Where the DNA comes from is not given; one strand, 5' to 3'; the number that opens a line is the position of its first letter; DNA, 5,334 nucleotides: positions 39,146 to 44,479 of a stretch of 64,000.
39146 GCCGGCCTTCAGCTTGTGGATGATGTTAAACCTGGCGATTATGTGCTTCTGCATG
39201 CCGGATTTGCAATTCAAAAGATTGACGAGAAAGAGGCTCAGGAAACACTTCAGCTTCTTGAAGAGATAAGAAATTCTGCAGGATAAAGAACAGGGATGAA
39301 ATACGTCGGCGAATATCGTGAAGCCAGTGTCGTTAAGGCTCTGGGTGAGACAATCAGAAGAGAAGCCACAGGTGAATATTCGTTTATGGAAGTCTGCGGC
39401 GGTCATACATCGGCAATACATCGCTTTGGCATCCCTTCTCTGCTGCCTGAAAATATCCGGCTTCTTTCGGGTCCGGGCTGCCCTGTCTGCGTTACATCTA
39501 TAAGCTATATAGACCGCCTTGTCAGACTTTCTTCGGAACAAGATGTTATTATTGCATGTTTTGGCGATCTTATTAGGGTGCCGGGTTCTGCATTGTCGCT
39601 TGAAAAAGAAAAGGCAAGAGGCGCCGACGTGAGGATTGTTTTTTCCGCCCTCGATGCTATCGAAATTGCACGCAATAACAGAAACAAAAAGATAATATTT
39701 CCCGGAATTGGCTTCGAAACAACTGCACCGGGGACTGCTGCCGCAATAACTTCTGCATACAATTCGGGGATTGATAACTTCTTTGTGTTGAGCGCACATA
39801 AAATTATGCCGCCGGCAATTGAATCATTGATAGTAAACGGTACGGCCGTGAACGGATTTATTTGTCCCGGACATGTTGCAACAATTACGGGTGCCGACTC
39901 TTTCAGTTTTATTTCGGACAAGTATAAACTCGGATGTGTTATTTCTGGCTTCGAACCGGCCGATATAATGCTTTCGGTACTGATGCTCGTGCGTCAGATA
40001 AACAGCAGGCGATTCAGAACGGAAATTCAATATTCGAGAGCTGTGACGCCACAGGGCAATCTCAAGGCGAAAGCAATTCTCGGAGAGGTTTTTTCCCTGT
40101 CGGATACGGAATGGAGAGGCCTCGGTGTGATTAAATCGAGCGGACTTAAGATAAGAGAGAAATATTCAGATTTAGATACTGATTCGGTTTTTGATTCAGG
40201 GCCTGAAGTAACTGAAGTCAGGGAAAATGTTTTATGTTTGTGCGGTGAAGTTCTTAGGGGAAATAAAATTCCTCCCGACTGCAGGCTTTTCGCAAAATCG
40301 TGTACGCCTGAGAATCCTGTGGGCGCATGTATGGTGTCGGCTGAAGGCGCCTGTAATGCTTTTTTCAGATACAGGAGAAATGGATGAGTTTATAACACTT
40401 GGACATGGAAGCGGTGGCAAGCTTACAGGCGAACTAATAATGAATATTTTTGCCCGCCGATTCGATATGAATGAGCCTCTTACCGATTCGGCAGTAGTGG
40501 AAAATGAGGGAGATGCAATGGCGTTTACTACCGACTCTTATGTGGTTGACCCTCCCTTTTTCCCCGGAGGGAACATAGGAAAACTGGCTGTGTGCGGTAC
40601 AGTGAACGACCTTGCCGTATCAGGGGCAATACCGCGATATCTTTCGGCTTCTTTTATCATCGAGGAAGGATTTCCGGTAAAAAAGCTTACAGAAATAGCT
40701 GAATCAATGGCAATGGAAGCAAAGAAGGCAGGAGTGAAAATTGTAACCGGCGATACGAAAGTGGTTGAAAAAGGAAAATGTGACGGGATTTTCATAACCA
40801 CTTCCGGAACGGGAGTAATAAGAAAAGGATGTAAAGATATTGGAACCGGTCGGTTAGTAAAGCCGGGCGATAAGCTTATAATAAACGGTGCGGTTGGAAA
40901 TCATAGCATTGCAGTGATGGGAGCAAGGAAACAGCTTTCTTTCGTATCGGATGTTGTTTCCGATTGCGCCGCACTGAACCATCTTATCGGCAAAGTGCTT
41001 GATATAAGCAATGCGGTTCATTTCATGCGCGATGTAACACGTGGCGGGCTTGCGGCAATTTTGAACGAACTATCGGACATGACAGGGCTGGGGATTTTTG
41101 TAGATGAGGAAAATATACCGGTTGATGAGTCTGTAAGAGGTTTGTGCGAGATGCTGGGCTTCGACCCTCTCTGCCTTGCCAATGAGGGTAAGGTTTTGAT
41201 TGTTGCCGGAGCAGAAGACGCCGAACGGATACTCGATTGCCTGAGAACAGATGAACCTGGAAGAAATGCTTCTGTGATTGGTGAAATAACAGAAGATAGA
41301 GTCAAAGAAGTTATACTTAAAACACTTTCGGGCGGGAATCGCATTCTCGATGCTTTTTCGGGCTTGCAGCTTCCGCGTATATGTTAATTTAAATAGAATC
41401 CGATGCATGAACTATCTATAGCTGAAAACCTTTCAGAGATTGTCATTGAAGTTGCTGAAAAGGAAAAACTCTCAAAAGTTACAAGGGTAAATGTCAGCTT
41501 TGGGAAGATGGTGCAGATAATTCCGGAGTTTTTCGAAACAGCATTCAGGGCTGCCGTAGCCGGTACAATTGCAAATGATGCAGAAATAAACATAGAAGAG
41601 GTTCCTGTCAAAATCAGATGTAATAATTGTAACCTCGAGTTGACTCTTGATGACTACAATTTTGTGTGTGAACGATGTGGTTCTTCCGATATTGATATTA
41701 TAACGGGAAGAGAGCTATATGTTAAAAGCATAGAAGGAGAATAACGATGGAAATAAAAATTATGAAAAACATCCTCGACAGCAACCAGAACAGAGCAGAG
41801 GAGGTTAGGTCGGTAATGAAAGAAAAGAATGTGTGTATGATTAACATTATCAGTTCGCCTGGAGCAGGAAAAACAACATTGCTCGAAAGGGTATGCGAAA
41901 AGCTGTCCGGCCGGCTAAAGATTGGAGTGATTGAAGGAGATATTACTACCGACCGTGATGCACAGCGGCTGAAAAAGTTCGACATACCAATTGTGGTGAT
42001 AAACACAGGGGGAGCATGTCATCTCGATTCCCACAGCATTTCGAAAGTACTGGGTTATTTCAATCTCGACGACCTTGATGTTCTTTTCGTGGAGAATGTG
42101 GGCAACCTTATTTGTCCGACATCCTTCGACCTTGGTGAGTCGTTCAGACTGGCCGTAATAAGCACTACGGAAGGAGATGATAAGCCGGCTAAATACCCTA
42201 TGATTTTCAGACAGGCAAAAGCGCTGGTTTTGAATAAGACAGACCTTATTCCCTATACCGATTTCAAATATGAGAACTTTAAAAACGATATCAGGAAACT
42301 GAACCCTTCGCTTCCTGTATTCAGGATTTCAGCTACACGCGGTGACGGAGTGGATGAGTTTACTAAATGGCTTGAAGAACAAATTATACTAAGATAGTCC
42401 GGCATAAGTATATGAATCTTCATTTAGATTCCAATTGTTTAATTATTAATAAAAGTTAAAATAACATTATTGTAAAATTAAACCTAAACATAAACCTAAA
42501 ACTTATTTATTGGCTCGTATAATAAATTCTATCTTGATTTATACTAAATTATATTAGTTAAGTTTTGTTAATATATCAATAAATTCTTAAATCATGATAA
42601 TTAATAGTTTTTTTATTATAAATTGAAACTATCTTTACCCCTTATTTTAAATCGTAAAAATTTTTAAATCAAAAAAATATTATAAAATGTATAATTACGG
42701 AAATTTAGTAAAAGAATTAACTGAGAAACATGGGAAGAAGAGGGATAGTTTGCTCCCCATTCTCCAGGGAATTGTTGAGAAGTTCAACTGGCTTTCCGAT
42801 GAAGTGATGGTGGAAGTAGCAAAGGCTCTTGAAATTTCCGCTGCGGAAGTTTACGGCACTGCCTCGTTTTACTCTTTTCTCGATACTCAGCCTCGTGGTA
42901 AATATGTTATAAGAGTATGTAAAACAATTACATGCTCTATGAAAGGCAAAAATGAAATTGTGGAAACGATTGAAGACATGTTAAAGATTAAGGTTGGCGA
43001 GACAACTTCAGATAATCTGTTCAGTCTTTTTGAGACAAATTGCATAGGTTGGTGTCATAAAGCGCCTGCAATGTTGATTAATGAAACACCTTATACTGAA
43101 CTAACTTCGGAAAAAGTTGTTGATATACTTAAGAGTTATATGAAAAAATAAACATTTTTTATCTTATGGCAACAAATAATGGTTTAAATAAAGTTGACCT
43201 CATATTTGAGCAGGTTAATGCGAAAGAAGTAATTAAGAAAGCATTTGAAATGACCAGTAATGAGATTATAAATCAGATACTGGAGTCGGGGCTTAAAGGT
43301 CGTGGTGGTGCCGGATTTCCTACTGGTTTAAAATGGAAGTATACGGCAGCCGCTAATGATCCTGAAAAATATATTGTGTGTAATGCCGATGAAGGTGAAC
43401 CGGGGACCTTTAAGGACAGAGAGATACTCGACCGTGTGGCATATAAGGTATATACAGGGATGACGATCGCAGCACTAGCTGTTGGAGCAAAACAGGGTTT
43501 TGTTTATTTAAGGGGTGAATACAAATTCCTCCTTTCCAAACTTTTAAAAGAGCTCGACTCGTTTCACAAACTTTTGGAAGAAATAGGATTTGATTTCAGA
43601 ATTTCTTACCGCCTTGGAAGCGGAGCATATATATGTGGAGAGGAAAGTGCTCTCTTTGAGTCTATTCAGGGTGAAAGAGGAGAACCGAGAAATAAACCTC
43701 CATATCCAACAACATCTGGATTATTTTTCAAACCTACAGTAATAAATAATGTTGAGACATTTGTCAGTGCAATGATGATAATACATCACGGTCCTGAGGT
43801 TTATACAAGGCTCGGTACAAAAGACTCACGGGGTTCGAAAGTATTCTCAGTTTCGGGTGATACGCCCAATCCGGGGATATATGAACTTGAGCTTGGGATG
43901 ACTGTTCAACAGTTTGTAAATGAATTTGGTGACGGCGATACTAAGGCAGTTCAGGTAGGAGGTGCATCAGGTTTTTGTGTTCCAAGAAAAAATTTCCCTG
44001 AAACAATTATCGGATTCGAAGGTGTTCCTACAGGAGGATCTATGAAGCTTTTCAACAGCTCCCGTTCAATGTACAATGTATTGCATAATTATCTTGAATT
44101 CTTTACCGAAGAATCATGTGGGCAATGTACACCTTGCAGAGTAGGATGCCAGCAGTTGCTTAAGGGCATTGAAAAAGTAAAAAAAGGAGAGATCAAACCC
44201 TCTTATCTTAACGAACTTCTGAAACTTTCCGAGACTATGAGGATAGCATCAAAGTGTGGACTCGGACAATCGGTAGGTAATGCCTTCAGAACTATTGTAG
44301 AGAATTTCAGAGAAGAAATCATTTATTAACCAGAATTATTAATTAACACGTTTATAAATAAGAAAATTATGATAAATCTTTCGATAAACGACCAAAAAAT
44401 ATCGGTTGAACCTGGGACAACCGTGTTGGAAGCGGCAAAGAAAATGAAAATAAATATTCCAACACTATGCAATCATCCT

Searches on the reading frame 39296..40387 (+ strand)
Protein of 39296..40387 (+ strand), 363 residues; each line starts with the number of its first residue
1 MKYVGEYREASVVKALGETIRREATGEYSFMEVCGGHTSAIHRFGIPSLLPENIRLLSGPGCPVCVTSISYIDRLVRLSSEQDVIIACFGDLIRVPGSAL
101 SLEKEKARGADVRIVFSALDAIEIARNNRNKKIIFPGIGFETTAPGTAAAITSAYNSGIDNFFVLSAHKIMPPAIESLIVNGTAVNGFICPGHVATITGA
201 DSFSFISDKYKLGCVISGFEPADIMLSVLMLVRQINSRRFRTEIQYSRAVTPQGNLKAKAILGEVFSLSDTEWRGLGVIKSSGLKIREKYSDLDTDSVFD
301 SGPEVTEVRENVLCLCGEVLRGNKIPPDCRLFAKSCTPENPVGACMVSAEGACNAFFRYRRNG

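Call 50: search_protein_families(library=pfam, proteins=[window:39296-40387:+], max_evalue=0.00001)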
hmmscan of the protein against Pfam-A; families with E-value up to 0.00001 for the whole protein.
window:39296-40387:+ (363 aa): 1 family
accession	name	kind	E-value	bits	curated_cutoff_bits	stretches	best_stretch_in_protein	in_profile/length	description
PF01924.21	HypD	-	2.5e-141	471.3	25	1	13-360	3-351/351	Hydrogenase formation hypA family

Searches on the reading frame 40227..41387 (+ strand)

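Call 50: search_protein_families(library=pfam, proteins=[window:40227-41387:+], max_evalue=0.00001)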
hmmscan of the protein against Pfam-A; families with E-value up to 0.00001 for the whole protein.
window:40227-41387:+ (386 aa): 2 families
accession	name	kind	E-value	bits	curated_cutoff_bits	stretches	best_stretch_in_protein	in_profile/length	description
PF02769.27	AIRS_C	-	8.7e-24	84.9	23.1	1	212-364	1-155/156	AIR synthase related protein, C-terminal domain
PF00586.29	AIRS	-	3.3e-21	76.2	24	1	87-198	3-112/112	AIR synthase related protein, N-terminal domain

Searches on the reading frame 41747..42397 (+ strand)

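Call 50: search_protein_families(library=pfam, proteins=[window:41747-42397:+], max_evalue=0.00001)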
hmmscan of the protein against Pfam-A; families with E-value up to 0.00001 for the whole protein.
window:41747-42397:+ (216 aa): 2 families
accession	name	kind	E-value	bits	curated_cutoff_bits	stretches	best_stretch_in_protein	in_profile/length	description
PF02492.25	cobW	-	9.5e-26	90.9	20.7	1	32-192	3-179/180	CobW/HypB/UreG, nucleotide-binding domain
PF03193.22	RsgA_GTPase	-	5.9e-07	29.9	30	0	159-214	57-109/174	RsgA GTPase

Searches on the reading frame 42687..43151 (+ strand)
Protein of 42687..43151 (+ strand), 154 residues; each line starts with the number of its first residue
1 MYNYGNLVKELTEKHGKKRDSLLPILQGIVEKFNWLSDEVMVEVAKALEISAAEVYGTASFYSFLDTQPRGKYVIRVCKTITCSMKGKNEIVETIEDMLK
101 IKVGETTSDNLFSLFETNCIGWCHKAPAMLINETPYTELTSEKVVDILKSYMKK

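Call 50: search_protein_families(library=pfam, proteins=[window:42687-43151:+], max_evalue=0.00001)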
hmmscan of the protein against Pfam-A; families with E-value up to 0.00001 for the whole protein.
window:42687-43151:+ (154 aa): 1 family
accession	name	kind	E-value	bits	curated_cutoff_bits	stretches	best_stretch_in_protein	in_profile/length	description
PF01257.25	2Fe-2S_thioredx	-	2.1e-48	164.3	24.8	1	9-151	2-144/145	Thioredoxin-like [2Fe-2S] ferredoxin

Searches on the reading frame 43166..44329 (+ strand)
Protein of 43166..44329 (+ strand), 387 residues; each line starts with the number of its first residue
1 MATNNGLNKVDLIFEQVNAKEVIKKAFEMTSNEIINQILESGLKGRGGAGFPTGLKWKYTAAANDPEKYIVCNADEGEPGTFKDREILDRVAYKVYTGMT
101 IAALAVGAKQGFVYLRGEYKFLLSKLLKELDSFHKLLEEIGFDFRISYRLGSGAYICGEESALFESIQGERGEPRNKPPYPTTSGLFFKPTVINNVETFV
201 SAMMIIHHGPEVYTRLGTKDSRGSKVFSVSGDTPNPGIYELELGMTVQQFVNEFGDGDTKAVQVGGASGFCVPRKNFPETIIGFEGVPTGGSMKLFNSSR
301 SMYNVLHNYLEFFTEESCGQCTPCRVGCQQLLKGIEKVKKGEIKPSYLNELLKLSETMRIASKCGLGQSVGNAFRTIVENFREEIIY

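Call 50: search_protein_families(library=pfam, proteins=[window:43166-44329:+], max_evalue=0.00001)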
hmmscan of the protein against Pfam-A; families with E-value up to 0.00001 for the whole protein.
window:43166-44329:+ (387 aa): 2 families
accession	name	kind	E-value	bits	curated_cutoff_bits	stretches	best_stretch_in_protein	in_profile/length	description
PF01512.22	Complex1_51K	-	5.5e-38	130.6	31.2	1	39-201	2-147/150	Nuo51 FMN-binding domain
PF10589.14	NADH_4Fe-4S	-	5.7e-25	87.4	23.5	1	305-385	2-82/85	NADH-ubiquinone oxidoreductase-F iron-sulfur binding region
